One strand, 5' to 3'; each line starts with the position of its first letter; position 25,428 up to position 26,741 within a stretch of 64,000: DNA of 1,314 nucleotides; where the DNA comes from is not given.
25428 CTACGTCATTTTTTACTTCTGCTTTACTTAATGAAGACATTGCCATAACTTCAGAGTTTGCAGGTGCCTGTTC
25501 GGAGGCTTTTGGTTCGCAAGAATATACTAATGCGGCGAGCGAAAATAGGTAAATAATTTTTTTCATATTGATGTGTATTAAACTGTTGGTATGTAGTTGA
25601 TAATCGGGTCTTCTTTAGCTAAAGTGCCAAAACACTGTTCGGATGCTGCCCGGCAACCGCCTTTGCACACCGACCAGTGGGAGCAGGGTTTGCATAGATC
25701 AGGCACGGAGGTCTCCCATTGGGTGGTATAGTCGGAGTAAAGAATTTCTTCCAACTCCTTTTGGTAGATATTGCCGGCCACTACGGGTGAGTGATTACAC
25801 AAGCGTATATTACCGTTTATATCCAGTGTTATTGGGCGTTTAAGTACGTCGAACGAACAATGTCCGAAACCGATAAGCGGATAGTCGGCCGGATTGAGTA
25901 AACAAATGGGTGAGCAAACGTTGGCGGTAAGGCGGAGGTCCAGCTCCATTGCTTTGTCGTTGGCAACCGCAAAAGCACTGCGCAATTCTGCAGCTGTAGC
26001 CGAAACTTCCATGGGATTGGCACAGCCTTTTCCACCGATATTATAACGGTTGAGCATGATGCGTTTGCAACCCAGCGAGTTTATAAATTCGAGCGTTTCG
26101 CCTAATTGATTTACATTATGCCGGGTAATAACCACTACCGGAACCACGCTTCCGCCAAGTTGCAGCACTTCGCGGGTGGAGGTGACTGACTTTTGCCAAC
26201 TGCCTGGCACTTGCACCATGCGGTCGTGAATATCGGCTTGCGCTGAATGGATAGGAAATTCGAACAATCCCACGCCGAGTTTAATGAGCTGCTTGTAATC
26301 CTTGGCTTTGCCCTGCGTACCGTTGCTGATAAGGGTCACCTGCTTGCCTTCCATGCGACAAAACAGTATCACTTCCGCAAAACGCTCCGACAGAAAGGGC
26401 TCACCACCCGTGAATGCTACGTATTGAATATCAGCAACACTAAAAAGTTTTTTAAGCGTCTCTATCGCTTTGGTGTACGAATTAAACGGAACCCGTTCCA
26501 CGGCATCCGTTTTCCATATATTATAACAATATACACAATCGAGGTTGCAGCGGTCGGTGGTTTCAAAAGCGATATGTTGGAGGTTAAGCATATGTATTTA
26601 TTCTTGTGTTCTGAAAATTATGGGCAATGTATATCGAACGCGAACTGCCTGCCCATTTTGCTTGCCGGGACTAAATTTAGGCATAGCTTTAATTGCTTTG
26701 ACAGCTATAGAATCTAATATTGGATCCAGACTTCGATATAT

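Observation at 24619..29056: Operon of four tandem TonB_C-domain paralogs + radical SAM/SPASM enzyme + DUF4349 protein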

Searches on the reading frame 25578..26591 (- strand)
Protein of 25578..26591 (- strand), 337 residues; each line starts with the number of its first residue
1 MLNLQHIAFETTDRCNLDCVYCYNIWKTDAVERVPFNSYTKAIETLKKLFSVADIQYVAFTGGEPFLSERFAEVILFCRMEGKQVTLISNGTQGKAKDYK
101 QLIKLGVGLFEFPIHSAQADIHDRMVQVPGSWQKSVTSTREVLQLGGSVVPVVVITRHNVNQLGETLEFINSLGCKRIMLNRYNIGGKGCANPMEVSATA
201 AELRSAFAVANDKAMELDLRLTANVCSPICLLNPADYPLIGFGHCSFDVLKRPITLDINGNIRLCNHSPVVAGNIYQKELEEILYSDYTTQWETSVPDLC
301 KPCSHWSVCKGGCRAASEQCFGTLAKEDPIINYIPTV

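Call 3: search_protein_families(library=ncbifam, proteins=[window:25578-26591:-], max_evalue=0.01)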
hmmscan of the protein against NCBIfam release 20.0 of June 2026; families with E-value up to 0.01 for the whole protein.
window:25578-26591:- (337 aa): 80 families (the best 25 are shown)
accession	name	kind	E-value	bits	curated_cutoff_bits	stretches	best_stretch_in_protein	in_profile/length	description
TIGR04303.1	GeoRSP_rSAM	equivalog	1.7e-26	93.6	400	1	8-329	8-322/325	GeoRSP system radical SAM/SPASM protein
TIGR04545.1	rSAM_ahbD_hemeb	equivalog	1.5e-22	80.5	500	2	7-221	2-212/339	heme b synthase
TIGR04054.1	rSAM_NirJ1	equivalog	1e-19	70.5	650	1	7-220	38-246/387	putative heme d1 biosynthesis radical SAM protein NirJ1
TIGR02109.1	PQQ_syn_pqqE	equivalog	2.2e-19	69.6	381.35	1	9-332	11-331/358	pyrroloquinoline quinone biosynthesis protein PqqE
TIGR03977.1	rSAM_pair_HxsC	equivalog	3.7e-19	68.7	267.9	1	5-171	25-191/292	His-Xaa-Ser system radical SAM maturase HxsC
TIGR04053.2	TIGR04053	equivalog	4.2e-19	69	395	1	7-178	10-181/366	TIGR04053 family radical SAM/SPASM domain-containing protein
TIGR04051.1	rSAM_NirJ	equivalog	6e-19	68.2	515.45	1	11-216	8-208/354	heme d1 biosynthesis radical SAM protein NirJ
NF041298.1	rSAM_mat_DynA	equivalog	7.7e-19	67.9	450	1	11-328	7-336/356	dynobactin maturation radical SAM/SPASM protein DynA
NF045574.1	sacti_mat_StsB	exception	8.8e-19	67.7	625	1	4-192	95-278/466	StsB family radical SAM/SPASM domain sactipeptide maturase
TIGR04317.1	W_rSAM_matur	equivalog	9.2e-18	64.5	380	1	3-181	2-182/349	tungsten cofactor oxidoreductase radical SAM maturase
TIGR04347.1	pseudo_SAM_Halo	equivalog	1.5e-17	64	525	1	8-215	41-243/390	TIGR04347 family pseudo-SAM/SPASM protein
NF038332.1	rSAM_rare_HxsC4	exception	4.6e-17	62.2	500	1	9-223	18-234/335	radical SAM protein HxsC4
NF050035.1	rSAM_WgK_link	exception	5.6e-17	61.8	650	1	10-179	14-180/367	radical SAM/SPASM peptide maturase WgkB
TIGR03962.1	mycofact_rSAM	equivalog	1.3e-16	60.7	265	1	7-317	14-317/339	mycofactocin radical SAM maturase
TIGR04055.1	rSAM_NirJ2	equivalog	2.9e-16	59.9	500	1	7-317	2-307/326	putative heme d1 biosynthesis radical SAM protein NirJ2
TIGR04133.1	rSAM_w_lipo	hypoth_equivalog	2.1e-15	56.5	425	1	3-313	22-331/350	TIGR04133 family radical SAM/SPASM protein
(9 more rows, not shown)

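Call 4: search_protein_families(library=pfam, proteins=[window:25578-26591:-], max_evalue=0.01)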
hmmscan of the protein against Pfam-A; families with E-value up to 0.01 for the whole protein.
window:25578-26591:- (337 aa): 3 families
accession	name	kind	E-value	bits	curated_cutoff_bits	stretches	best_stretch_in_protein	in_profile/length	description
PF04055.27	Radical_SAM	-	3.5e-20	73.3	29.5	1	10-170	2-166/166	Radical SAM superfamily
PF13186.11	SPASM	-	6.3e-05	23.6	21.5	1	249-303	3-66/67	Iron-sulfur cluster-binding domain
PF13353.11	Fer4_12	-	9.8e-05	23.1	22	1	14-78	14-77/137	4Fe-4S single cluster domain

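Call 7: find_homologous_proteins(query=window:25578-26591:-, max_evalue=1e-20)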
Query window:25578-26591:- (337 aa): 846 proteins with E <= 1e-20 among 2890 candidates; the best 120 are listed.
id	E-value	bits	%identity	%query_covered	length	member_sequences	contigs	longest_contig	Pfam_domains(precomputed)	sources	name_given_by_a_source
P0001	4.3e-226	767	98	100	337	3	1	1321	PF04055.28,PF13353.12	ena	-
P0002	1.9e-225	765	97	100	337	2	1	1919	PF13186.12,PF04055.28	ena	-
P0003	6.0e-225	764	97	100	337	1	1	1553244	PF13186.12,PF04055.28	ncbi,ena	-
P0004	8.2e-225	763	97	100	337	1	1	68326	PF13186.12,PF04055.28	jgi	jgi:radical SAM protein with 4Fe4S-binding SPASM domain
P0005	2.4e-221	752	98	98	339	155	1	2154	PF04055.28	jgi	jgi:radical SAM protein with 4Fe4S-binding SPASM domain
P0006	2.3e-217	739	96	99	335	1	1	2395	PF13186.12,PF04055.28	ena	-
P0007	1.9e-216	736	96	98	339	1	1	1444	PF13186.12,PF04055.28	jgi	jgi:radical SAM protein with 4Fe4S-binding SPASM domain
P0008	2.9e-206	702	90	98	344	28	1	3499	PF04055.28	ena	-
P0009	5.8e-203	691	88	99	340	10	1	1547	PF13186.12,PF04055.28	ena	-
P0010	2.5e-201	686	88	99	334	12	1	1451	PF13186.12,PF04055.28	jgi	-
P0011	3.7e-195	666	84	99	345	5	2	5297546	PF13186.12,PF04055.28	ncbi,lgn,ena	-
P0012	2.3e-193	660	82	99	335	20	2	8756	PF04055.28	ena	-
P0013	2.2e-188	643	81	99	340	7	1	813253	PF13186.12,PF04055.28,PF13353.12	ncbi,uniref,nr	ncbi:radical SAM/SPASM domain-containing protein [Parabacteroides sp. FAFU027]|uniref:radical SAM/SP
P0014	5.2e-183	626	78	99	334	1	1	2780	PF13186.12,PF04055.28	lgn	-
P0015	1.0e-182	625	97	82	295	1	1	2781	PF04055.28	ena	-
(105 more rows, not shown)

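Call 10: find_related_loci(query=A3, collection=genome_contigs, flank=8000)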
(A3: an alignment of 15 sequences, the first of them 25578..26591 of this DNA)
Query A3 (337 aa) in genome_contigs; peptide patterns used: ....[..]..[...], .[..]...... (x = any residue, [..] = any of these).
123 stretches matched a pattern; 101 encode a relative of the query (tblastn E <= 1e-3); the best 80 are kept; 80 distinct loci.
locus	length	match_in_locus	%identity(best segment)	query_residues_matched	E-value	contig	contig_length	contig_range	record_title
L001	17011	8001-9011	98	1-337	0e+0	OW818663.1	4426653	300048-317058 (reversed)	metagenome genome assembly, chromosome: 1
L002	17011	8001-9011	97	1-337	0e+0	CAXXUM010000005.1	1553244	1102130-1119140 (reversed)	MAG: uncultured Paludibacter sp. isolate a7900705-2bc1-47d2-86de-305fcfc196f4 genome assembly, contig: contig_5, whole g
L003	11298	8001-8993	89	1-331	0e+0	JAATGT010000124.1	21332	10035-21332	MAG: Bacteroidales bacterium isolate bin_63 k141_3961855, whole genome shotgun sequence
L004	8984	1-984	90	4-331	0e+0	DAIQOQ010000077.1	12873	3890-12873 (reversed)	MAG TPA_asm: Paludibacter sp. isolate CTOTU11292 NODE_1350_length_12873_cov_38.926900, whole genome shotgun sequence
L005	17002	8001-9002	84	1-334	0e+0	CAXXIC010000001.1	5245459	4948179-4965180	MAG: Bacteroidales bacterium isolate e4d0c2ca-6ccd-4873-a0f1-298438c63974 genome assembly, contig: contig_1, whole genom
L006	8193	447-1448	83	1-334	0e+0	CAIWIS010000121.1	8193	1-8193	MAG: uncultured Bacteroidales bacterium isolate Erken-D9_bin-0863 genome assembly, contig: bin-0863:121/926, whole genom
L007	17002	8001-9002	78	1-334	0e+0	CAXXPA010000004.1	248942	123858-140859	MAG: Bacteroidales bacterium isolate 7230157a-bac2-44d2-b64d-f02b708be741 genome assembly, contig: contig_4, whole genom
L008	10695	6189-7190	74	1-334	1e-177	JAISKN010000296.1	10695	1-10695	MAG: Prevotellaceae bacterium isolate Hs463_bin52 k119_241884, whole genome shotgun sequence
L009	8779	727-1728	75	1-334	4e-177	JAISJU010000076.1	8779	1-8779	MAG: Prevotellaceae bacterium isolate Hs463_bin142 k119_2001473, whole genome shotgun sequence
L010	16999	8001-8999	74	1-333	3e-174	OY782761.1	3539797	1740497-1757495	MAG: uncultured Microbacter sp. isolate 18e5b0ea-38ec-4f9a-a4be-e39ef802a315 genome assembly, chromosome: 1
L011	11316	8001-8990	74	1-333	6e-172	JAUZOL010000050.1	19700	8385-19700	MAG: Bacteroidota bacterium isolate bin158(14d) GGDLCEIM_50, whole genome shotgun sequence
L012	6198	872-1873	70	4-337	4e-171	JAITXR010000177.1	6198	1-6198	MAG: Paludibacter sp. isolate Zx50_bin68 k119_2883523, whole genome shotgun sequence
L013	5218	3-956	74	16-333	2e-166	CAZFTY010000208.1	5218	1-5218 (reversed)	MAG TPA_asm: uncultured Microbacter sp. isolate binchicken_co20_370 genome assembly, contig: NODE_28123_length_5218_cov_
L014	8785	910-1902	69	1-331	9e-161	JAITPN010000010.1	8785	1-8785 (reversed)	MAG: Prevotellaceae bacterium isolate Pq454_bin27 k119_3662533, whole genome shotgun sequence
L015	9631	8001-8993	75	1-332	1e-180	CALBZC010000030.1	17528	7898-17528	MAG TPA_asm: uncultured Bacteroidales bacterium isolate SRR3330206_bin.166_CONCOCT_v1.1_MAG genome assembly, contig: ERZ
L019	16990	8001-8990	62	2-331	5e-142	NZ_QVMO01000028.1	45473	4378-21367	Dysgonomonas sp. 521 scaffold28_size45473, whole genome shotgun sequence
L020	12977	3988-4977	61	2-331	2e-141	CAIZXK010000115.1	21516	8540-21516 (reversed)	MAG: uncultured Bacteroidales bacterium isolate Loc090721-8-6m_bin-0401 genome assembly, contig: bin-0401:115/779, whole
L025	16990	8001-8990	59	2-331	1e-136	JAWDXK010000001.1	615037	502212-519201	MAG: Dysgonomonas sp. isolate N4_140_000G1_dasN4_140_000G1_maxbin2.maxbin.014 N4_140_000G1_scaffold_0, whole genome shot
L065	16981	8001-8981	47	4-331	1e-101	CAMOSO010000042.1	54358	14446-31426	MAG: uncultured Bacteroidales bacterium isolate SRR873609_bin.80_metaWRAP_v1.3_MAG genome assembly, contig: ERZ1756109_2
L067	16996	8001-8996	46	4-334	1e-101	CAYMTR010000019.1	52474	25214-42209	MAG TPA_asm: uncultured Prolixibacteraceae bacterium isolate SRP294416_co1_202 genome assembly, contig: NODE_875_length_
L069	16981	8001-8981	47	4-331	4e-100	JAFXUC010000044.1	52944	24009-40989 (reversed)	MAG: Bacteroidales bacterium isolate RGIG6747 Sheep_Rumen-3__c465744, whole genome shotgun sequence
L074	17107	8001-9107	41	4-333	7e-99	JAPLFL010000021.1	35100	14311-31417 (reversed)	MAG: Candidatus Kapaibacterium sp. isolate LacPavin_0818_WC55_MAG_34_17 LacPavin_0818_WC55_scaffold_529999, whole genome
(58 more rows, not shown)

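Call 18: search_protein_families(library=ncbifam, proteins=[L069:7669-7992:+, L065:7438-7992:+, L074:7387-7914:+, L019:7689-7967:+, L014:655-900:+, L025:5830-6999:+, L020:3191-3985:+, L067:7447-7971:+, L065:7989-9017:+, L019:7989-9014:+], max_evalue=0.01)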
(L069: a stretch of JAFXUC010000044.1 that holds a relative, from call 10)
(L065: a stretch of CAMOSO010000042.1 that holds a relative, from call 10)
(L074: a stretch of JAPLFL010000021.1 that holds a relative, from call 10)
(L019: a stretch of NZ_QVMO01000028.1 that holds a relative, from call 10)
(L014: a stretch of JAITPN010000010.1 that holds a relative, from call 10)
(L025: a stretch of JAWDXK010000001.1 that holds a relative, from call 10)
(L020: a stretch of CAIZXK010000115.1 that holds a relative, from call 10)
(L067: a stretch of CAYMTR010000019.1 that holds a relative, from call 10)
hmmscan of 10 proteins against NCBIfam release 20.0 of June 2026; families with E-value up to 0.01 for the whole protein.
L069:7669-7992:+ (107 aa): 0 families

L065:7438-7992:+ (184 aa): 0 families

L074:7387-7914:+ (175 aa): 0 families

L019:7689-7967:+ (92 aa): 0 families

L014:655-900:+ (81 aa): 0 families

L025:5830-6999:+ (389 aa): 5 families
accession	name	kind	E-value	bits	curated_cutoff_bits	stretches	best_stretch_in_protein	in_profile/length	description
TIGR04056.1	OMP_RagA_SusC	subfamily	1.8e-41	142.5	368.25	2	189-267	2-78/981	SusC/RagA family TonB-linked outer membrane protein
NF053692.1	BamP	equivalog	2.2e-08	33.8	230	1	181-257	18-91/251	BamP family beta-barrel-assembly machinery protein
TIGR01352.1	tonB_Cterm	subfamily_domain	2.3e-08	34.3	27.1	1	313-387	3-75/76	TonB family protein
TIGR04134.1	lipo_with_rSAM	hypoth_equivalog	0.00013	22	39.8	0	189-229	41-91/150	radical SAM-associated putative lipoprotein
NF033768.1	myxo_SS_tail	domain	0.0043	17.2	40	0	313-385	21-91/92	AgmX/PglI C-terminal domain-containing protein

L020:3191-3985:+ (264 aa): 7 families
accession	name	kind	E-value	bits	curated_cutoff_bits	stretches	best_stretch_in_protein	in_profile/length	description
TIGR01352.1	tonB_Cterm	subfamily_domain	4.8e-10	39.6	27.1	1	184-259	2-75/76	TonB family protein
NF047760.1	LIC10042_TonB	equivalog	4.7e-06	26.8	100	1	170-259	72-155/156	LIC_10042 family TonB-like protein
NF008082.0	PRK10819.1-3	equivalog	9.9e-05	22.3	265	1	180-259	163-236/242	TonB system transport protein TonB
NF038079.1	TonB_sider_MxcH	equivalog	0.0001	20.5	925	1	182-260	9-86/792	TonB-dependent siderophore myxochelin receptor MxcH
NF008084.0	PRK10819.1-5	equivalog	0.00016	21.6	315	1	185-260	173-243/249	TonB system transport protein TonB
NF008081.0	PRK10819.1-2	equivalog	0.00072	19.6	377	1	180-260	159-234/240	TonB system transport protein TonB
NF008083.0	PRK10819.1-4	equivalog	0.0014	18.7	448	1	180-248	158-222/239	TonB system transport protein TonB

L067:7447-7971:+ (174 aa): 0 families

L065:7989-9017:+ (342 aa): 73 families (the best 25 are shown)
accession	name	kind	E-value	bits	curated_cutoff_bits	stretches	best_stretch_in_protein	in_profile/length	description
TIGR04303.1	GeoRSP_rSAM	equivalog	4e-29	102.2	400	1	9-330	8-323/325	GeoRSP system radical SAM/SPASM protein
TIGR04251.1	SCM_rSAM_ScmF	equivalog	2.2e-23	83.2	400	1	8-324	6-332/353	SynChlorMet cassette radical SAM/SPASM protein ScmF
TIGR04347.1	pseudo_SAM_Halo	equivalog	2.5e-23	83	525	2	4-215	36-243/390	TIGR04347 family pseudo-SAM/SPASM protein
TIGR04082.1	rSAM_for_selen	equivalog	8.3e-23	80.9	350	1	10-322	203-505/516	thio(seleno)oxazole modification radical SAM maturase SbtM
NF045574.1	sacti_mat_StsB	exception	3.5e-22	78.9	625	1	2-317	92-399/466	StsB family radical SAM/SPASM domain sactipeptide maturase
NF050035.1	rSAM_WgK_link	exception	1.4e-20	73.6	650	1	7-216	10-215/367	radical SAM/SPASM peptide maturase WgkB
TIGR02109.1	PQQ_syn_pqqE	equivalog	1.6e-20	73.4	381.35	1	9-330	10-329/358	pyrroloquinoline quinone biosynthesis protein PqqE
TIGR04545.1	rSAM_ahbD_hemeb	equivalog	3.5e-20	72.7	500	1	7-176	1-168/339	heme b synthase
TIGR04055.1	rSAM_NirJ2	equivalog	5.4e-20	72.2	500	1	7-317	1-307/326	putative heme d1 biosynthesis radical SAM protein NirJ2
NF038332.1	rSAM_rare_HxsC4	exception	9e-20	71.1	500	1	12-213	20-224/335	radical SAM protein HxsC4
TIGR04250.1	SCM_rSAM_ScmE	equivalog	1.9e-19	69.8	400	2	8-175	5-171/358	SynChlorMet cassette radical SAM/SPASM protein ScmE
TIGR03962.1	mycofact_rSAM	equivalog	2e-18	66.7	265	1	8-329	14-329/339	mycofactocin radical SAM maturase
TIGR03977.1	rSAM_pair_HxsC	equivalog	2.3e-18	66.1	267.9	1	10-233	29-254/292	His-Xaa-Ser system radical SAM maturase HxsC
TIGR04053.2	TIGR04053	equivalog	1e-17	64.5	395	1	7-177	9-180/366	TIGR04053 family radical SAM/SPASM domain-containing protein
TIGR02668.1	moaA_archaeal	equivalog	1.2e-17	63.8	325.25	1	10-174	14-177/303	GTP 3',8-cyclase MoaA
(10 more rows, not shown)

L019:7989-9014:+ (341 aa): 74 families (the best 25 are shown)
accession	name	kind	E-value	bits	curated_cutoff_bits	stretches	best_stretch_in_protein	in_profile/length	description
TIGR04303.1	GeoRSP_rSAM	equivalog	1.8e-22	80.4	400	1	10-319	7-309/325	GeoRSP system radical SAM/SPASM protein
TIGR02109.1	PQQ_syn_pqqE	equivalog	3.8e-19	68.8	381.35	1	11-337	10-333/358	pyrroloquinoline quinone biosynthesis protein PqqE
TIGR04545.1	rSAM_ahbD_hemeb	equivalog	7e-19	68.4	500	1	10-180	2-169/339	heme b synthase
NF045574.1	sacti_mat_StsB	exception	2e-18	66.5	625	1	6-194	94-277/466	StsB family radical SAM/SPASM domain sactipeptide maturase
TIGR04051.1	rSAM_NirJ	equivalog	4.5e-16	58.8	515.45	1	12-215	6-204/354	heme d1 biosynthesis radical SAM protein NirJ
TIGR03977.1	rSAM_pair_HxsC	equivalog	6.4e-16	58.1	267.9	1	9-175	26-192/292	His-Xaa-Ser system radical SAM maturase HxsC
NF038283.1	viperin_w_prok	equivalog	1.3e-15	57.3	180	1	10-181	4-183/281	viperin family antiviral radical SAM protein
TIGR02666.1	moaA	equivalog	2.1e-15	56.5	284.05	1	13-193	15-200/336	GTP 3',8-cyclase MoaA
TIGR04133.1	rSAM_w_lipo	hypoth_equivalog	2.6e-15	56.2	425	1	6-316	22-331/350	TIGR04133 family radical SAM/SPASM protein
TIGR04251.1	SCM_rSAM_ScmF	equivalog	3.2e-15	56.4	400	1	7-185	3-181/353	SynChlorMet cassette radical SAM/SPASM protein ScmF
NF041298.1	rSAM_mat_DynA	equivalog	4.8e-14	52.1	450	1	15-320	8-325/356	dynobactin maturation radical SAM/SPASM protein DynA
TIGR04250.1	SCM_rSAM_ScmE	equivalog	7.6e-14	51.4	400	1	11-179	6-172/358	SynChlorMet cassette radical SAM/SPASM protein ScmE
NF050035.1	rSAM_WgK_link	exception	1e-13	51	650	1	11-199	12-195/367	radical SAM/SPASM peptide maturase WgkB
TIGR04055.1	rSAM_NirJ2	equivalog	1.1e-13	51.4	500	1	10-177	2-165/326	putative heme d1 biosynthesis radical SAM protein NirJ2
TIGR02668.1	moaA_archaeal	equivalog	4.6e-13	48.8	325.25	1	7-179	9-179/303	GTP 3',8-cyclase MoaA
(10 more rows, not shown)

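Call 24: search_solved_structures(query=A3, max_evalue=0.00001, show_alignments=1)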
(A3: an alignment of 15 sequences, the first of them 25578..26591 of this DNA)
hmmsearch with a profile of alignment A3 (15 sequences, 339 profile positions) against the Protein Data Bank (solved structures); distinct sequences matched with E-value up to 0.00001: 20.
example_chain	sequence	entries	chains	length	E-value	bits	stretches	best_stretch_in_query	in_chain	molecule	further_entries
6efn_A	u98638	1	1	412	4.2e-14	55.5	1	9-172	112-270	Sporulation killing factor maturation protein SkfB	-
6c8v_A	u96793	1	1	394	1.7e-10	43.6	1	11-333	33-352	Coenzyme PQQ synthesis protein E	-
9dfu_A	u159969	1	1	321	4.9e-08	35.5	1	8-161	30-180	Radical SAM core domain-containing protein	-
9dfn_A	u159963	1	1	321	1.1e-07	34.3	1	9-161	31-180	Radical SAM core domain-containing protein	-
2fb2_A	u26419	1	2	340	4.5e-07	32.3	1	5-174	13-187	Molybdenum cofactor biosynthesis protein A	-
6b4c_A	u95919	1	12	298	4.5e-07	32.3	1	9-102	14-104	Viperin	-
9dfw_A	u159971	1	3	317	4.7e-07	32.3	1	8-102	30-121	Radical SAM core domain-containing protein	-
9dgw_A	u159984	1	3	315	5e-07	32.2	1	8-102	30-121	Radical SAM core domain-containing protein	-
7n7i_A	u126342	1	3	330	5.7e-07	32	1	9-102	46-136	Viperin-like enzyme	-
8ai6_A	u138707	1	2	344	1.6e-06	30.5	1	7-99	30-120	Putative peptide biosynthesis protein YydG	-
8ai1_A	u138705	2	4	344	1.6e-06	30.5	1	7-99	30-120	Putative peptide biosynthesis protein YydG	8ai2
8ai3_A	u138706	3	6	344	1.6e-06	30.5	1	7-99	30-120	Putative peptide biosynthesis protein YydG | Radical SAM core domain-containing protein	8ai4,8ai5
6q2p_A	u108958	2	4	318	2.8e-06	29.7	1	8-163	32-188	Radical S-adenosyl methionine domain-containing protein 2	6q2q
5vsl_A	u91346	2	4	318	2.9e-06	29.7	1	8-163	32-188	Radical S-adenosyl methionine domain-containing protein 2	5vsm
1tv7_A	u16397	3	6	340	3.2e-06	29.6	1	7-174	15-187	Molybdenum cofactor biosynthesis protein A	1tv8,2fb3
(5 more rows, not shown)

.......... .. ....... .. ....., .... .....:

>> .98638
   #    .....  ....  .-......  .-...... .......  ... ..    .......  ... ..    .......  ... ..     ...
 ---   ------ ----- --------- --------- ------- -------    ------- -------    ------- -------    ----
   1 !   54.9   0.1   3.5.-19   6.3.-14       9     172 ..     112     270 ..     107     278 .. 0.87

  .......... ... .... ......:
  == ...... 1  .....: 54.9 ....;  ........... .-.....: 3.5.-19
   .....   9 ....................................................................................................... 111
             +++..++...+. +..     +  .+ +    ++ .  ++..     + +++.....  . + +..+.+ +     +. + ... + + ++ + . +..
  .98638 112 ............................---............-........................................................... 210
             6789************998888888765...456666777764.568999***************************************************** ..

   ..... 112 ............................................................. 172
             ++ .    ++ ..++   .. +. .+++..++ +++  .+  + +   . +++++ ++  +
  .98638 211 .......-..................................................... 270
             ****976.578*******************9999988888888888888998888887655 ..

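Call 43: predict_structure(alignment_id=A5)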
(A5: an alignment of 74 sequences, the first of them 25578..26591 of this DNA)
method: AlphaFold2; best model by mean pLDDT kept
length: 337 residues; sequences in the alignment: 74
mean_pLDDT: 93.2   pTM: 0.91
mean pLDDT of the five models: 93.2, 93.0, 92.9, 91.0, 88.9
residues with pLDDT >= 90: 273; 70-90: 57; 50-70: 6; < 50: 1
segments of 3 or more residues with pLDDT < 50: none
pLDDT, mean of each block of 10 residues (from residue 1): 92 92 82 90 98 97 92 98 96 93 97 97 96 97 97 95 98 98 73 88 96 99 90 96 89 95 92 97 96 95 94 91 92 76
secondary structure, 60 per line:
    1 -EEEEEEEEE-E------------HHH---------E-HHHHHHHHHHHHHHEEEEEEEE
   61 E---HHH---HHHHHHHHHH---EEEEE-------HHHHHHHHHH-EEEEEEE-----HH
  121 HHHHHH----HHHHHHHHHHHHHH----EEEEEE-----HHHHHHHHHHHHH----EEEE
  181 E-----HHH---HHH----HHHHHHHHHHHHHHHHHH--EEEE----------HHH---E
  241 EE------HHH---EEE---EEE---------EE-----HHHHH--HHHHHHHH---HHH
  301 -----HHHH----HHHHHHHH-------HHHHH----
elements in order: E2-10 H39-52 E53-61 H71-80 E84-88 H96-105 E107-113 H119-126 H131-144 E149-154 H160-172 E177-181 H200-217 E220-223 E240-242 E255-257 E261-263 H280-284 H287-294 H306-309 H314-321 H329-333
